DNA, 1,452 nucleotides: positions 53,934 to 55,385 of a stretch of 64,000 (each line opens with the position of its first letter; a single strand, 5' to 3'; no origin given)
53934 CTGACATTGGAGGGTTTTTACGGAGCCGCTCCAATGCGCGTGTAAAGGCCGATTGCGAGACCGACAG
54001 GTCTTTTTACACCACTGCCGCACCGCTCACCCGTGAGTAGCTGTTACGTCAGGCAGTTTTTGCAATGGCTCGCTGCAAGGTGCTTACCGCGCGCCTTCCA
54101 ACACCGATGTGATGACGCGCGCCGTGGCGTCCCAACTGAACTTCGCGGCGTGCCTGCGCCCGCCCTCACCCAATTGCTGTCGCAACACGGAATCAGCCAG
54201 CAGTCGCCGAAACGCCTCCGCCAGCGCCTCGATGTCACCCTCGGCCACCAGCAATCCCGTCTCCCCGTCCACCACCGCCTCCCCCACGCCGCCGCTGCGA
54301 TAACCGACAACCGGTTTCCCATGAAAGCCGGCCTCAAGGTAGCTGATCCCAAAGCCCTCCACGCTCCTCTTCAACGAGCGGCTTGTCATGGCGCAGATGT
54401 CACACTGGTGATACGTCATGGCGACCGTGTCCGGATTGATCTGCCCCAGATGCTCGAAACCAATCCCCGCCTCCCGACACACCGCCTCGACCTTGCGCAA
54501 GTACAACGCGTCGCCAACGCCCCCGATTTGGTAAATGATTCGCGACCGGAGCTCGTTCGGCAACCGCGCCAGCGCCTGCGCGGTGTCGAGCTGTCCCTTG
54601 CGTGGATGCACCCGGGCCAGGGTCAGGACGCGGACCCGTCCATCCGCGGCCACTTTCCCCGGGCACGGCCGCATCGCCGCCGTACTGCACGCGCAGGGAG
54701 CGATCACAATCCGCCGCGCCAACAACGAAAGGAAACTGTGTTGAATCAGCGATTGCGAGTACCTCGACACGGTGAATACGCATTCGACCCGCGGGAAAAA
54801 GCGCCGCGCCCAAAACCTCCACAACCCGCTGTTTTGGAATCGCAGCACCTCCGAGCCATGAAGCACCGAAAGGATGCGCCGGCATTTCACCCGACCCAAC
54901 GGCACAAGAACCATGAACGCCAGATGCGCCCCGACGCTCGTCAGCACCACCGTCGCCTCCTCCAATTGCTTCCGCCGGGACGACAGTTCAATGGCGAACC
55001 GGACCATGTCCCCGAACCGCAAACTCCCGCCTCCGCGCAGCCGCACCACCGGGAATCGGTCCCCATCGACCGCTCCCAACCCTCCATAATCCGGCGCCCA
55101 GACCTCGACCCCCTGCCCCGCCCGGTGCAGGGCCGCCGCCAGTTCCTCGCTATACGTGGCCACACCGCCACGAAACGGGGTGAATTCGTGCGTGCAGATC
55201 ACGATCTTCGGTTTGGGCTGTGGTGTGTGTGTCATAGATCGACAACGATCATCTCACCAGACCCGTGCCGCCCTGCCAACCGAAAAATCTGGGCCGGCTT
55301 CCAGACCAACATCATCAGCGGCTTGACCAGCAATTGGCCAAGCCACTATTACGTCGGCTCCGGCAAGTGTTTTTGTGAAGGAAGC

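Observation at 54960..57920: A roughly 350-bp co-linear duplication flanks an inserted lipoprotein gene and splits a divergent GT4/PEP-CTERM gene pair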

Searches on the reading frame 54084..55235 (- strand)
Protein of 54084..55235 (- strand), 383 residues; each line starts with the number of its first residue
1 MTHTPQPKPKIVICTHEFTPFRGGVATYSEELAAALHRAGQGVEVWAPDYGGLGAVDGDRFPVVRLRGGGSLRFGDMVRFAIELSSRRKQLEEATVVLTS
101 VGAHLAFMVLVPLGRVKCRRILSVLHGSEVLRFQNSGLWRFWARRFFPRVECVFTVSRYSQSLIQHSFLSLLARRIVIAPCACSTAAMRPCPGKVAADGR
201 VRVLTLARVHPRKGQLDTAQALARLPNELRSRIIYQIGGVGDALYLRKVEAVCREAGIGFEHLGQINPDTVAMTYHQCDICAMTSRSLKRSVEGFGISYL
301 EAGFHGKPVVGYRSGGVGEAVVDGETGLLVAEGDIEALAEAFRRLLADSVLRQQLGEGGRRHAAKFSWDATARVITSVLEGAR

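Call 9: search_protein_families(library=pfam, proteins=[window:54084-55235:-], max_evalue=0.01)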
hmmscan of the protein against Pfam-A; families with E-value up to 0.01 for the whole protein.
window:54084-55235:- (383 aa): 7 families
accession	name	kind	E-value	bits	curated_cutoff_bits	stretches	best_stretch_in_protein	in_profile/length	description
PF00534.26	Glycos_transf_1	-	1.1e-27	97.1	26.4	1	198-361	13-171/172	Glycosyl transferases group 1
PF13692.12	Glyco_trans_1_4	-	1.8e-22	80.6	27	1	202-348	3-142/142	Glycosyl transferases group 1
PF13439.12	Glyco_transf_4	-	6.9e-12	46.1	28.5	1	23-181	2-164/170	Glycosyltransferase Family 4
PF13579.12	Glyco_trans_4_4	-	2.7e-09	38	29.7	1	23-177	1-153/158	Glycosyl transferase 4-like domain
PF20706.3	GT4-conflict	-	1.4e-07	31.3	26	1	196-373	193-383/385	Family 4 Glycosyltransferase in conflict systems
PF13524.12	Glyco_trans_1_2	-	4.2e-05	24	25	1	256-373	27-140/144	Glycosyl transferase-like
PF08323.17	Glyco_transf_5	-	0.00048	20.4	22.7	1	10-56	1-49/239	Starch synthase catalytic domain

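Call 10: find_encoding_contigs(protein=window:54084-55235:-, flank=10000, max_places=10)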
Protein window:54084-55235:- (383 aa): 4 contigs read that carry it; 3 places shown.
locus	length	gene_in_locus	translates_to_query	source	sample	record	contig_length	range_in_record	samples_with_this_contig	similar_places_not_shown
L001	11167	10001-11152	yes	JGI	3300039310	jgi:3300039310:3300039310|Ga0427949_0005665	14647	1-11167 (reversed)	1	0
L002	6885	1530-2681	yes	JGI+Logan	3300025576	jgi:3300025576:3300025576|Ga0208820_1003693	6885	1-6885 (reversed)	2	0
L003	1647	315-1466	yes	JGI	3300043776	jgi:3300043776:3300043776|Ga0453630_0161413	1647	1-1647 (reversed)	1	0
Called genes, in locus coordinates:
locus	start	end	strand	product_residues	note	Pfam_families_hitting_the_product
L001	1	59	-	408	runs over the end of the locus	PF13439:Glyco_transf_4 (faint), PF13579:Glyco_trans_4_4, PF00534:Glycos_transf_1, PF13692:Glyco_trans_1_4, PF13524:Glyco_trans_1_2 (faint)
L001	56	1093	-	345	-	PF13528:Glyco_trans_1_3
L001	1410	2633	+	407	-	-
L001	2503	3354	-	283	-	PF00106:adh_short, PF08659:KR (faint), PF13460:NAD_binding_10 (weak), PF13561:adh_short_C2, PF08643:DUF1776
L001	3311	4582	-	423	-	PF00109:ketoacyl-synt, PF02801:Ketoacyl-synt_C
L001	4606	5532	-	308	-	PF07977:FabA, PF22818:ApeI-like (weak)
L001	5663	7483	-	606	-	-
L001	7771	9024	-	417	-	-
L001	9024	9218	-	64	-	-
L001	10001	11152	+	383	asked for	PF20706:GT4-conflict (faint), PF13439:Glyco_transf_4, PF13579:Glyco_trans_4_4, PF00534:Glycos_transf_1, PF13692:Glyco_trans_1_4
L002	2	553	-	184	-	?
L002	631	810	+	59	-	-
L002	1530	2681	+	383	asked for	PF20706:GT4-conflict (faint), PF13439:Glyco_transf_4, PF13579:Glyco_trans_4_4, PF00534:Glycos_transf_1, PF13692:Glyco_trans_1_4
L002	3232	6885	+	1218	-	?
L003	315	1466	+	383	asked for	PF20706:GT4-conflict (faint), PF13439:Glyco_transf_4, PF13579:Glyco_trans_4_4, PF00534:Glycos_transf_1, PF13692:Glyco_trans_1_4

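Call 12: find_related_loci(query=window:54084-55235:-, collection=genome_contigs, flank=10000)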
Query window:54084-55235:- (383 aa) in genome_contigs; peptide patterns used: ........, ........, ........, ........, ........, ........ (x = any residue, [..] = any of these).
109 stretches matched a pattern; 34 encode a relative of the query (tblastn E <= 1e-3); 34 distinct loci.
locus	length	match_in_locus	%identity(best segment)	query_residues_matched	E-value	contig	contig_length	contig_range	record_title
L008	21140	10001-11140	82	1-380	0e+0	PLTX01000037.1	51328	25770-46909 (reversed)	MAG: Verrucomicrobia bacterium isolate bog_1451 73.20120700_S1D.122_contig_22212, whole genome shotgun sequence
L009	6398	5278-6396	73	1-372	2e-179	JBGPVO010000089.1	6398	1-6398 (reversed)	MAG: Verrucomicrobiia bacterium isolate OBJ1_062018_110_14 k141_3077862_length_6398_cov_18.0401, whole genome shotgun se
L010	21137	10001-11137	71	1-380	1e-180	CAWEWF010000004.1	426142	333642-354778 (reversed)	MAG: uncultured Verrucomicrobiae bacterium isolate MFD03346.bin.1.96 genome assembly, contig: contig_1452, whole genome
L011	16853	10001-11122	68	1-375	2e-171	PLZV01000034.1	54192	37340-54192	MAG: Verrucomicrobia bacterium isolate palsa_1439 73.20120700_P3D.107_contig_46475, whole genome shotgun sequence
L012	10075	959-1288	39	268-382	2e-16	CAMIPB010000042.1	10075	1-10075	MAG: uncultured Corynebacterium sp. isolate A6R4QbVexk_bin.14.MAG genome assembly, contig: NODE_2650_length_10075_cov_15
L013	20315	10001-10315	43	269-378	2e-14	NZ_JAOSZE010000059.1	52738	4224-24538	Actinoplanes sp. KI2 59, whole genome shotgun sequence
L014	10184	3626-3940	39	263-375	2e-14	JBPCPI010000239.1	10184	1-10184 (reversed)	MAG: Geodermatophilaceae bacterium isolate TH_ant_mag_178 S1Ck127_844258_flag_0_multi_8.9920_len_10184, whole genome sho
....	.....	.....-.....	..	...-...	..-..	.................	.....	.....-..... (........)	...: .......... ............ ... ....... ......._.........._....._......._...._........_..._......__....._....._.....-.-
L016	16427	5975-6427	34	220-380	3e-13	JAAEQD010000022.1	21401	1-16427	MAG: Candidatus Zixiibacteriota bacterium isolate Gpa_9 GpaG_CONTIG275392, whole genome shotgun sequence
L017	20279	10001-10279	38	293-381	5e-13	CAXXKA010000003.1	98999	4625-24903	MAG: uncultured candidate division Zixibacteria bacterium isolate 057be676-9b3e-4ab3-9904-799d5201c552 genome assembly,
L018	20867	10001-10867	27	68-360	6e-13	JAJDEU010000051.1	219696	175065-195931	MAG: Planctomycetota bacterium isolate OFTM34 OFTM34_50, whole genome shotgun sequence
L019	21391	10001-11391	35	137-379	6e-13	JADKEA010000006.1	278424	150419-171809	MAG: Candidatus Villigracilis affinis isolate OdNW_MAXAC.037 tig00003724-10-2785110, whole genome shotgun sequence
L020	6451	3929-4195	37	293-381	1e-12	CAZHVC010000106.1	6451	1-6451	MAG TPA_asm: uncultured Ignavibacteria bacterium isolate binchicken_co274_505 genome assembly, contig: NODE_28310_length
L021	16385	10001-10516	30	203-380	1e-12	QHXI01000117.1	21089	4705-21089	MAG: Acidobacteria bacterium isolate gp4 AA24 14_0927_12_20cm_scaffold_1079_curated, whole genome shotgun sequence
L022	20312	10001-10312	39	275-383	3e-12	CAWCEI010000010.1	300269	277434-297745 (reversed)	MAG: uncultured Actinomycetota bacterium isolate MFD09368.bin.2.142 genome assembly, contig: contig_31732, whole genome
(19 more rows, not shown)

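Call 32: find_related_loci(query=window:54084-55235:-, collection=metagenome_contigs, flank=8000)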
Query window:54084-55235:- (383 aa) in metagenome_contigs; peptide patterns used: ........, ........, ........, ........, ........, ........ (x = any residue, [..] = any of these).
146 stretches matched a pattern; 47 encode a relative of the query (tblastn E <= 1e-3); 47 distinct loci.
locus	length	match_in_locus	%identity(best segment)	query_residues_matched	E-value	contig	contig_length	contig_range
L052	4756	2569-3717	99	1-383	0e+0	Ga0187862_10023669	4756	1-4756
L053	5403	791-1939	99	1-383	0e+0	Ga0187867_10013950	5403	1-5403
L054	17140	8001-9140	82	1-380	0e+0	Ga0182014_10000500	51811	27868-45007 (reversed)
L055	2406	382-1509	75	1-375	0e+0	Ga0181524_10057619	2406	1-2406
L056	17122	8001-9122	72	1-375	3e-180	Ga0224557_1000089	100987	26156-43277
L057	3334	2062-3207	70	1-382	0e+0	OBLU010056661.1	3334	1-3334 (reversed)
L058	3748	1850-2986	70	1-380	0e+0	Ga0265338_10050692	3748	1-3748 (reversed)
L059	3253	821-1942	71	1-375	0e+0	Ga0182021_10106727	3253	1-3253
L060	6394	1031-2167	68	3-381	2e-169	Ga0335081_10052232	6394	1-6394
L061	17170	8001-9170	60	1-381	8e-145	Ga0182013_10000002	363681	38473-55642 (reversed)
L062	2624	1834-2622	68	1-263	9e-119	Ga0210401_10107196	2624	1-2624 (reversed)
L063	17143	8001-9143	70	1-381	2e-174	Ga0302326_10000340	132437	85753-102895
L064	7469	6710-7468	67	1-252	4e-102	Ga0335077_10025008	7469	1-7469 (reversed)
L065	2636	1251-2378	39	1-375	1e-61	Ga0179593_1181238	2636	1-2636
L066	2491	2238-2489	100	1-84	7e-51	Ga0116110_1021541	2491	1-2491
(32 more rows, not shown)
